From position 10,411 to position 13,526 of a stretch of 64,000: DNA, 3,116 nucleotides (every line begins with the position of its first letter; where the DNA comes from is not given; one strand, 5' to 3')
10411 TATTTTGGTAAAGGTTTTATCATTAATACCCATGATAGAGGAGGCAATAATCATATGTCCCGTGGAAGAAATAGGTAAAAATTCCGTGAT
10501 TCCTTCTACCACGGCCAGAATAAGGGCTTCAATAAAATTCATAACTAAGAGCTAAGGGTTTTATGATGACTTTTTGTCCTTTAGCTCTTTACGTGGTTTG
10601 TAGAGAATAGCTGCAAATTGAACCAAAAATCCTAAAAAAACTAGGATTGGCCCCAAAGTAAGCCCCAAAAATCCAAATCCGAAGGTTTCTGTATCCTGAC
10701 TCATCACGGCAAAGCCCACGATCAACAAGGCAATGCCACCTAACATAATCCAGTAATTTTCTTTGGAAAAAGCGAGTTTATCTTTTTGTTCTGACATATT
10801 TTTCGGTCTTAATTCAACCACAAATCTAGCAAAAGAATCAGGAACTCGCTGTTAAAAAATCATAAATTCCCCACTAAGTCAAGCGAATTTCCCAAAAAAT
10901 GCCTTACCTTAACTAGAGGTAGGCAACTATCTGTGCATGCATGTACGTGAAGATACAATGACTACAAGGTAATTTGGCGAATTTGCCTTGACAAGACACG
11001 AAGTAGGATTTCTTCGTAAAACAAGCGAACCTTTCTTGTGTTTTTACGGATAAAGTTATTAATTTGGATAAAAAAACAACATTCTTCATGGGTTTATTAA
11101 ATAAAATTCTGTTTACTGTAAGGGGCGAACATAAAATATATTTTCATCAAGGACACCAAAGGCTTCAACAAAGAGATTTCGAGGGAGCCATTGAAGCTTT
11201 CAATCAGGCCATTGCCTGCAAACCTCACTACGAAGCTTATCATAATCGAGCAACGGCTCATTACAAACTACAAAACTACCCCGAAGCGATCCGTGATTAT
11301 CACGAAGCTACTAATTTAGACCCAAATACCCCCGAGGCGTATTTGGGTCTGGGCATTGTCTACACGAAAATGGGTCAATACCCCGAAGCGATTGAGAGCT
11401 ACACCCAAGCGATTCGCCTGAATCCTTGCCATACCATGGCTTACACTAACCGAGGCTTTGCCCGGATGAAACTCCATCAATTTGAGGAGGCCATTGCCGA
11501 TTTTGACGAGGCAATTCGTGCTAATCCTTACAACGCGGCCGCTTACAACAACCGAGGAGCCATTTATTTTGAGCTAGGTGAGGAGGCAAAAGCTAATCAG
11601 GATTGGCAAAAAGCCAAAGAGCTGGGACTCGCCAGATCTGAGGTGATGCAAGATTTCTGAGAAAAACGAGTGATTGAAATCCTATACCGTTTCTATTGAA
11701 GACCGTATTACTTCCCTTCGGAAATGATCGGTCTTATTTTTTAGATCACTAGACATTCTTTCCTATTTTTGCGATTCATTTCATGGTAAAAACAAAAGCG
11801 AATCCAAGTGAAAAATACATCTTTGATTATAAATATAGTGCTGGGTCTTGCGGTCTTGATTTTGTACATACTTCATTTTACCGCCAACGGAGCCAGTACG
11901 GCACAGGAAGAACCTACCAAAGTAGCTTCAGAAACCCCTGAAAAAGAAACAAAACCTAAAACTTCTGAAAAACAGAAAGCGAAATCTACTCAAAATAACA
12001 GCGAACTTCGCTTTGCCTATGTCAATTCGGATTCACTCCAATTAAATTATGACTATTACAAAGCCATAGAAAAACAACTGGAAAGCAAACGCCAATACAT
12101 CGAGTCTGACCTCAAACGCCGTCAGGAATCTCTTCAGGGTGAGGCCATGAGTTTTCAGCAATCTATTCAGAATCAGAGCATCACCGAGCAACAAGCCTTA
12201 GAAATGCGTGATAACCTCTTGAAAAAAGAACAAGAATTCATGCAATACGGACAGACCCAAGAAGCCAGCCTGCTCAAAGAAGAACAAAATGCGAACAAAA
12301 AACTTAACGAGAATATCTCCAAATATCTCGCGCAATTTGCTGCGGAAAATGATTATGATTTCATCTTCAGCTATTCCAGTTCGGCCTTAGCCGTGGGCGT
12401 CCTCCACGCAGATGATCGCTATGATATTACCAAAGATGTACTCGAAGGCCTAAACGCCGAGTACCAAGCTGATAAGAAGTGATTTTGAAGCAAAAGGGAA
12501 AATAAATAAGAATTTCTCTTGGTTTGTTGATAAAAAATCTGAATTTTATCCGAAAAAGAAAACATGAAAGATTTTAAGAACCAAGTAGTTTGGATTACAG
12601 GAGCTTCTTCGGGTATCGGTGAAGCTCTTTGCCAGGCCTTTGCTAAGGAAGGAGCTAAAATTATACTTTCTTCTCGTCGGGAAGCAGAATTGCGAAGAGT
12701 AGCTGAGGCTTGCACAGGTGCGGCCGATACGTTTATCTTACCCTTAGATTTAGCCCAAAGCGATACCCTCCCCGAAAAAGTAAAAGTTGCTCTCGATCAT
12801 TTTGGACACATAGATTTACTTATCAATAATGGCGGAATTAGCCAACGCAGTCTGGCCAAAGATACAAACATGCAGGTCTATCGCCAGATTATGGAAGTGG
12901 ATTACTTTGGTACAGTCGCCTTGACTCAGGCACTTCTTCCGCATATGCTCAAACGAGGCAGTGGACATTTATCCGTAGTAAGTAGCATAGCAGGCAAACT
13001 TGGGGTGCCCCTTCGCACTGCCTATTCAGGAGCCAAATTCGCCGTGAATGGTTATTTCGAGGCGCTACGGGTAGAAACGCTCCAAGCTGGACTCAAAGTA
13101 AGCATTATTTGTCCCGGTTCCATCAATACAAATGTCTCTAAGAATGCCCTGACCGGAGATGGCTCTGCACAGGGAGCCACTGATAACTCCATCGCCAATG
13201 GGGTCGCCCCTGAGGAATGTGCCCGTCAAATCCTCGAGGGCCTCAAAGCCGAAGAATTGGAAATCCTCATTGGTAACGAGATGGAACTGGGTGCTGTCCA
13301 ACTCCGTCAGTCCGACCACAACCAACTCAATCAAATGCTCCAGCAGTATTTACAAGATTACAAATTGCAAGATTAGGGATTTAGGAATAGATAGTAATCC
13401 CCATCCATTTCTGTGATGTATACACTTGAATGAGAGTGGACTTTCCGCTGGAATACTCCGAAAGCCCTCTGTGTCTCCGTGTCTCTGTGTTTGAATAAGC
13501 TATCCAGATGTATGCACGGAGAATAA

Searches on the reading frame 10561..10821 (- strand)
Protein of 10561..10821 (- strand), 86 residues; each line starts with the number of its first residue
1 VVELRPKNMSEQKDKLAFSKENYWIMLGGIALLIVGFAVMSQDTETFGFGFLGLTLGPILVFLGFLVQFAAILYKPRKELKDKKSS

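Call 63: search_protein_families(library=pfam, proteins=[window:10561-10821:-], max_evalue=0.0001)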
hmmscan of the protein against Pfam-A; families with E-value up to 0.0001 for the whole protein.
window:10561-10821:- (86 aa): 1 family
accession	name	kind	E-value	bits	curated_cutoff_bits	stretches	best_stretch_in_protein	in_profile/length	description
PF11297.13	DUF3098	-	2.6e-11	43.3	25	1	17-76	1-67/67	Protein of unknown function (DUF3098)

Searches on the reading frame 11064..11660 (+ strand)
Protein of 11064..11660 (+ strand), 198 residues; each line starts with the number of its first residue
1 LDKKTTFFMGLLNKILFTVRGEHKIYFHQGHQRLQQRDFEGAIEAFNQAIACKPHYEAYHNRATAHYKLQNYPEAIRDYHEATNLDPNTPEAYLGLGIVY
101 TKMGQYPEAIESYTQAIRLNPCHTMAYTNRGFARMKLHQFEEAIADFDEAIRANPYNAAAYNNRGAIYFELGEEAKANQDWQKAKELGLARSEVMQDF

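Call 9: search_protein_families(library=pfam, proteins=[window:11064-11660:+], max_evalue=0.001)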
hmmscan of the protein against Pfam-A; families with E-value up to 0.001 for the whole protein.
window:11064-11660:+ (198 aa): 25 families
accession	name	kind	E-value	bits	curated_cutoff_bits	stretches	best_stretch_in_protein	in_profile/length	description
PF00515.34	TPR_1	-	3.3e-40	134.7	27.8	4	90-121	1-32/34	Tetratricopeptide repeat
PF07719.23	TPR_2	-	3.2e-37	124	27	4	57-88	2-33/34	Tetratricopeptide repeat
PF13414.12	TPR_11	-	3e-34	116.9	26.8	4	65-104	3-42/42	TPR repeat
PF13432.12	TPR_16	-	6.1e-26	90.9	32.7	3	62-121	3-62/65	Tetratricopeptide repeat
PF13181.12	TPR_8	-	4.6e-24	82.9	25.7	1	91-121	2-32/34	Tetratricopeptide repeat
PF13431.12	TPR_17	-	1.9e-20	71.8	24.4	3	147-177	2-32/34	Tetratricopeptide repeat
PF13424.12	TPR_12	-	7.9e-19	68.1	30.1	2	58-119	5-74/77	Tetratricopeptide repeat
PF13371.12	TPR_9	-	9.2e-17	61.3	35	3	98-160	3-65/73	Tetratricopeptide repeat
PF13428.12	TPR_14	-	1.1e-15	57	23.5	1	57-97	2-42/44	Tetratricopeptide repeat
PF14559.12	TPR_19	-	4.4e-15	56.2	25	1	70-117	5-52/68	Tetratricopeptide repeat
PF13374.12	TPR_10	-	9.2e-12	45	27.5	0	58-82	4-28/42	Tetratricopeptide repeat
PF13174.12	TPR_6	-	1.1e-11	45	26.3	0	91-121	1-31/33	Tetratricopeptide repeat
PF13176.12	TPR_7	-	1.2e-09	37.9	27.9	1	92-119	1-30/36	Tetratricopeptide repeat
PF23914.1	TPR_CcmH_CycH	-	1.4e-09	38.4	42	1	86-187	46-150/158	Cytochrome c-type biogenesis protein H TPR domain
PF03704.23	BTAD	-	5.6e-07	30.5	22.1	0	120-186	58-124/146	Bacterial transcriptional activator domain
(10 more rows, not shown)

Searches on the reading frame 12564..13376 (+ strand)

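Call 9: search_protein_families(library=pfam, proteins=[window:12564-13376:+], max_evalue=0.001)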
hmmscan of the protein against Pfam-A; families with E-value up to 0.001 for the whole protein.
window:12564-13376:+ (270 aa): 4 families
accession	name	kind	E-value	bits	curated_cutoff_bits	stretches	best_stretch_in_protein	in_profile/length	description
PF00106.31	adh_short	-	7.2e-50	169.6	26.6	1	7-195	1-190/195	short chain dehydrogenase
PF13561.12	adh_short_C2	-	1.6e-33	116.7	27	1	13-223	1-213/236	Enoyl-(Acyl carrier protein) reductase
PF08659.16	KR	-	2.4e-12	47.6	22.6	1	9-174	3-169/180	KR domain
PF01370.27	Epimerase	-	0.0005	20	20.9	1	10-148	2-124/240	NAD dependent epimerase/dehydratase family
